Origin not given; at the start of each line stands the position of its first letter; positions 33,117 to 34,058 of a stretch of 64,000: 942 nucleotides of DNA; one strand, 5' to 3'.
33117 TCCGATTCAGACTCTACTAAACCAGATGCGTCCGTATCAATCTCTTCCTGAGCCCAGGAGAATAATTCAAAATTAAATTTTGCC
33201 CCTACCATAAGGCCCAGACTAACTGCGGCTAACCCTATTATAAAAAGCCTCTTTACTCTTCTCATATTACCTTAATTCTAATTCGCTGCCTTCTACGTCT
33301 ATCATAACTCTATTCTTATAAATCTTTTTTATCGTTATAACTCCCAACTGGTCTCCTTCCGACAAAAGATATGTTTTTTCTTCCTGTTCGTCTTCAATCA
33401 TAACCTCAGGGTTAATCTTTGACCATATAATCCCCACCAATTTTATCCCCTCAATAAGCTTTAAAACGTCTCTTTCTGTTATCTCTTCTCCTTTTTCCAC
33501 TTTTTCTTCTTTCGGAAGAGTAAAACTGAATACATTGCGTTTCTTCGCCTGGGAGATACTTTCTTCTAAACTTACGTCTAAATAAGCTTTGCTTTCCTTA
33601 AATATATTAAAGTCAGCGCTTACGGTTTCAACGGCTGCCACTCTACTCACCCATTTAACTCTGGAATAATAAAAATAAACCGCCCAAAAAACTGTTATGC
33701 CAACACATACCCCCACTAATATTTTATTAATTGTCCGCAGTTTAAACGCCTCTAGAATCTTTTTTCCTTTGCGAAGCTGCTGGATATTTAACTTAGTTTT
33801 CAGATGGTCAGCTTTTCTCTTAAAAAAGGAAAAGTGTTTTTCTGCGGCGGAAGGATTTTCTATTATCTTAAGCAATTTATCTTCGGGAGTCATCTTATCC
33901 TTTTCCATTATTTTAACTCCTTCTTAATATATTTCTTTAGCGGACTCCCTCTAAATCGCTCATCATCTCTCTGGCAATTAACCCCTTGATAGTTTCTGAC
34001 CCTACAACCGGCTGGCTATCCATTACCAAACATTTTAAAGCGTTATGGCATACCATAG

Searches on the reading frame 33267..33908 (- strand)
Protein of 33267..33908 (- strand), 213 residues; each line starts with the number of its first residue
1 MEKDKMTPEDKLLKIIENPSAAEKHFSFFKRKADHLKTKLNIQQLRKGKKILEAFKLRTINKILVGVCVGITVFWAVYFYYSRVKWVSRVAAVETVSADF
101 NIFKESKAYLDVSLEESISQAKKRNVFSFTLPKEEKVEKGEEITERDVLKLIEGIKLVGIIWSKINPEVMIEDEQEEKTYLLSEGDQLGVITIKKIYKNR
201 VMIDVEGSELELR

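Call 6: search_protein_families(library=pfam, proteins=[window:33267-33908:-], max_evalue=0.001)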
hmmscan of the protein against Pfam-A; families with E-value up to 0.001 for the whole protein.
window:33267-33908:- (213 aa): 0 families

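Call 29: search_protein_families(library=ncbifam, proteins=[window:33267-33908:-], max_evalue=0.01)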
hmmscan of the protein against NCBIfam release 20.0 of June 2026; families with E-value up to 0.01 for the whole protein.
window:33267-33908:- (213 aa): 1 family
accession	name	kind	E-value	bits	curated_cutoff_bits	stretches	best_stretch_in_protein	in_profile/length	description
TIGR01713.1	typeII_sec_gspC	equivalog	0.0086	15.7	101.6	1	107-212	33-142/259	type II secretion system protein GspC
